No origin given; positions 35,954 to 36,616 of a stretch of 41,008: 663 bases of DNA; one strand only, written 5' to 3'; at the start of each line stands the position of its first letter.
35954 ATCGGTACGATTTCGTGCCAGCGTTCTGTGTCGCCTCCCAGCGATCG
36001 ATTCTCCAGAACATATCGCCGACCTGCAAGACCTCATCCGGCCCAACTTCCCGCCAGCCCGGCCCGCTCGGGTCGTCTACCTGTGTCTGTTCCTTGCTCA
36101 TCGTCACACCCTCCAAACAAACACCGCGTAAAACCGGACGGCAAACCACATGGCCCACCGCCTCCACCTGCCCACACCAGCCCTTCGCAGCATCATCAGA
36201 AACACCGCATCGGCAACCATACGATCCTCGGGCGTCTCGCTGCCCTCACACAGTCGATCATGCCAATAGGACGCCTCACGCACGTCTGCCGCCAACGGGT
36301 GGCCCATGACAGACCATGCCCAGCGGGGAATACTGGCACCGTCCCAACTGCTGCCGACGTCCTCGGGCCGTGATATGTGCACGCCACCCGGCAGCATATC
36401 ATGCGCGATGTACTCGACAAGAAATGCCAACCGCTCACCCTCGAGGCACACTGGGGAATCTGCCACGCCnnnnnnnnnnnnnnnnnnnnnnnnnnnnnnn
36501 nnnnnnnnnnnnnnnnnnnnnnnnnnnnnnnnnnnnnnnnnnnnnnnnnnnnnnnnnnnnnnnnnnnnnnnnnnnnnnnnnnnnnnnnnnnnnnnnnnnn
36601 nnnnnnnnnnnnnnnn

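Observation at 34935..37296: Uncharacterised four-gene cassette in the replication operon: Cys-rich protein, two paralogous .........-module coiled-coil proteins and a DUF1353 protein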

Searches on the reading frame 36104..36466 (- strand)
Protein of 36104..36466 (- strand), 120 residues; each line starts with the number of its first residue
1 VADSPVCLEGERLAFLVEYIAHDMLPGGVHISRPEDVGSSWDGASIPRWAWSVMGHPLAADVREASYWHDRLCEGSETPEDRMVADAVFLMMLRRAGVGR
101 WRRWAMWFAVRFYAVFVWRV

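Call 3: search_protein_families(library=pfam, proteins=[window:36104-36466:-], max_evalue=0.1)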
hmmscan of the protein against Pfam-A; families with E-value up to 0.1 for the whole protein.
window:36104-36466:- (120 aa): 1 family
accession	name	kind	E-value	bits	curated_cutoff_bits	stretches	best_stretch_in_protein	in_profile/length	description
PF07087.16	DUF1353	-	5e-16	58.5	22.5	1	38-110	22-91/91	Protein of unknown function (DUF1353)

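Call 4: search_protein_families(library=phrogs, proteins=[window:36104-36466:-], max_evalue=0.1)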
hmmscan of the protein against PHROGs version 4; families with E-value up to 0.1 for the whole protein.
window:36104-36466:- (120 aa): 1 family
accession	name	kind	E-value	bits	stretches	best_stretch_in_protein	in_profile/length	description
phrog_1158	-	tail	7.6e-18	65.9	1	40-114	50-127/205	tail assembly chaperone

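Call 24: search_solved_structures(query=window:36104-36466:-, max_evalue=10, show_alignments=2)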
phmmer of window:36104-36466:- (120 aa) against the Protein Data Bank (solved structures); distinct sequences matched with E-value up to 10: 0.

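Call 61: search_dna_similar(query=window:36104-36466:-, collection=phages, mode=protein, max_evalue=0.001, max_rows=25, rows=spread)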
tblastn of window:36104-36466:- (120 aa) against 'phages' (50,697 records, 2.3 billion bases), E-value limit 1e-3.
No match.

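Call 62: find_homologous_proteins(query=window:36104-36466:-, max_evalue=0.001)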
Query window:36104-36466:- (120 aa): 62 proteins with E <= 0.001 among 63 candidates.
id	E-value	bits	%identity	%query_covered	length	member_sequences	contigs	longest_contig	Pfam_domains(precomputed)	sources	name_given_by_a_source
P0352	8.2e-70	251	89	100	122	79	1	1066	PF07087.17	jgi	jgi:hypothetical protein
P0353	1.7e-65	237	87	98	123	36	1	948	PF07087.17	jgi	-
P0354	5.0e-65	235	85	98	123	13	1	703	PF07087.17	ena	-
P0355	2.3e-64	233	85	100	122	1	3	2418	PF07087.17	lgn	-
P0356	5.8e-64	232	84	98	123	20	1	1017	PF07087.17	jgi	jgi:hypothetical protein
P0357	8.5e-64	231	86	97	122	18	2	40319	PF07087.17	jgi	jgi:hypothetical protein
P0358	1.8e-63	230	84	98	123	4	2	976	PF07087.17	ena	-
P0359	5.5e-63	229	84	100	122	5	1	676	PF07087.17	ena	-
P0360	1.3e-62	227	83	96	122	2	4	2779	PF07087.17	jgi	jgi:hypothetical protein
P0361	6.0e-62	225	79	98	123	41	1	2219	PF07087.17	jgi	jgi:hypothetical protein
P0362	2.8e-61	223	81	100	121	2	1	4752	PF07087.17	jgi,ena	-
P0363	5.3e-59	216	80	99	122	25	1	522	PF07087.17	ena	-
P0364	7.2e-59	215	81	98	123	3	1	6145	PF07087.17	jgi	-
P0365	4.5e-58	213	78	100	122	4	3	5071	PF07087.17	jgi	-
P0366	2.1e-57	211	78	99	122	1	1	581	PF07087.17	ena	-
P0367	4.3e-57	209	77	98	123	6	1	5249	PF07087.17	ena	-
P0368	1.5e-56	208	77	98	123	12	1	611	PF07087.17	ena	-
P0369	4.8e-56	206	74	99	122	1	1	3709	PF07087.17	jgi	jgi:hypothetical protein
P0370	1.4e-54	201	74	99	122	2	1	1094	PF07087.17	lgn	-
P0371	3.1e-52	194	69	98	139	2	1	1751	PF07087.17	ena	-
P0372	1.5e-51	192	68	98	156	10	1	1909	PF07087.17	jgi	jgi:hypothetical protein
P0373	8.9e-51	189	66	98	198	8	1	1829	PF07087.17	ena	-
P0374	1.2e-50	189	69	100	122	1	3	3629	PF07087.17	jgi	jgi:hypothetical protein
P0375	1.2e-47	179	92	69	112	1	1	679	PF07087.17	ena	-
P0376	4.6e-38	148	61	98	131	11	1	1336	PF07087.17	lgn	-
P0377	8.7e-38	147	60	96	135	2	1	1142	PF07087.17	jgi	jgi:hypothetical protein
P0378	1.7e-37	146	62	98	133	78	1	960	PF07087.17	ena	-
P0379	1.9e-37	146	62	93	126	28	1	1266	PF07087.17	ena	-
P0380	4.8e-37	145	61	93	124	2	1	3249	PF07087.17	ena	-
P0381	5.3e-37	144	56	98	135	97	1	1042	PF07087.17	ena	-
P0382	1.3e-36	143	62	93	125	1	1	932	PF07087.17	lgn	-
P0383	1.3e-36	143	59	98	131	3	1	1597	PF07087.17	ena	-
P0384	2.1e-36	143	60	93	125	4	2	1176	PF07087.17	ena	-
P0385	2.7e-36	142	61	93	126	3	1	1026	PF07087.17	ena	-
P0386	3.1e-36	142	62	93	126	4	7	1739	PF07087.17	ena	-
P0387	7.1e-36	141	60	99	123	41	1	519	PF07087.17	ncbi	-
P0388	1.1e-35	140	59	99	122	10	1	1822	PF07087.17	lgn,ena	-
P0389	1.5e-35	140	57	96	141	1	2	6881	PF07087.17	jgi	-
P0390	3.2e-35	139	58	99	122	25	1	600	PF07087.17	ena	-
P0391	4.2e-35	138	56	98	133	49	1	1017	PF07087.17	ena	-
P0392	2.0e-34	136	59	94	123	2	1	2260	PF07087.17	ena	-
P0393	2.8e-34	136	58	94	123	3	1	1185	PF07087.17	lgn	-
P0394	4.2e-34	135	57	97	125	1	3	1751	PF07087.17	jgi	jgi:hypothetical protein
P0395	5.4e-34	135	59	96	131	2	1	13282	PF07087.17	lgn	-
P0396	9.9e-34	134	60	91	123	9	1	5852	PF07087.17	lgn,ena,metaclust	metaclust:\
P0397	1.3e-33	134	58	96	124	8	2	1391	PF07087.17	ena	-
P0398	3.4e-33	132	57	96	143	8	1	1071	PF07087.17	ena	-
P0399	3.6e-33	132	58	94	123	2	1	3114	PF07087.17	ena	-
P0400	4.1e-33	132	56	98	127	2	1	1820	PF07087.17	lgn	-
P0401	4.9e-33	132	55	98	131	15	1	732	PF07087.17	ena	-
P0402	5.4e-33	132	59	91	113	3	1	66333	PF07087.17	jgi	jgi:hypothetical protein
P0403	5.7e-33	131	90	56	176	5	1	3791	PF07087.17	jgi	jgi:hypothetical protein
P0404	1.2e-32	130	53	96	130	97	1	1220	PF07087.17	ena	-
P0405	3.5e-32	129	55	97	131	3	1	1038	PF07087.17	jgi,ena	jgi:hypothetical protein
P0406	3.8e-32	129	58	96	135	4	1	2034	PF07087.17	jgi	jgi:hypothetical protein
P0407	1.5e-29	120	53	98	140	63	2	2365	PF07087.17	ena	-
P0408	2.5e-29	120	58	96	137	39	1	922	PF07087.17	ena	-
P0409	1.6e-26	111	60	70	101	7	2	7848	PF07087.17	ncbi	ncbi:MAG: DUF1353 domain-containing protein [Alphaproteobacteria bacterium]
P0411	1.2e-23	101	49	98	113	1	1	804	PF07087.17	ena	-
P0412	2.1e-23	100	47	98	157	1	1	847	PF07087.17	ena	-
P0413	1.1e-21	95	47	96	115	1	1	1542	PF07087.17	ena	-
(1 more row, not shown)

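Call 64: search_solved_structures(query=A5, max_evalue=10, show_alignments=3)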
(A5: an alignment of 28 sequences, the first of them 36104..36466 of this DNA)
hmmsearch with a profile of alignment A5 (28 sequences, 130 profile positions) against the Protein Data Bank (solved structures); distinct sequences matched with E-value up to 10: 0.
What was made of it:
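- Closest known: TtaP / DUF1353. Different: No direct alignment to TtaP or to PLA2 structures could be made: PDB sequence searches gave nothing (calls 24, 64).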

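Call 74: search_protein_families(library=padloc, proteins=[window:36104-36466:-], max_evalue=0.1)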
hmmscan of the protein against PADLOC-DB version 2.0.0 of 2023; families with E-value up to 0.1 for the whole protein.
window:36104-36466:- (120 aa): 0 families

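Call 75: search_protein_families(library=ncbifam, proteins=[window:36104-36466:-], max_evalue=0.1)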
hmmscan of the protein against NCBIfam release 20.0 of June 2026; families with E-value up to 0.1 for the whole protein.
window:36104-36466:- (120 aa): 0 families
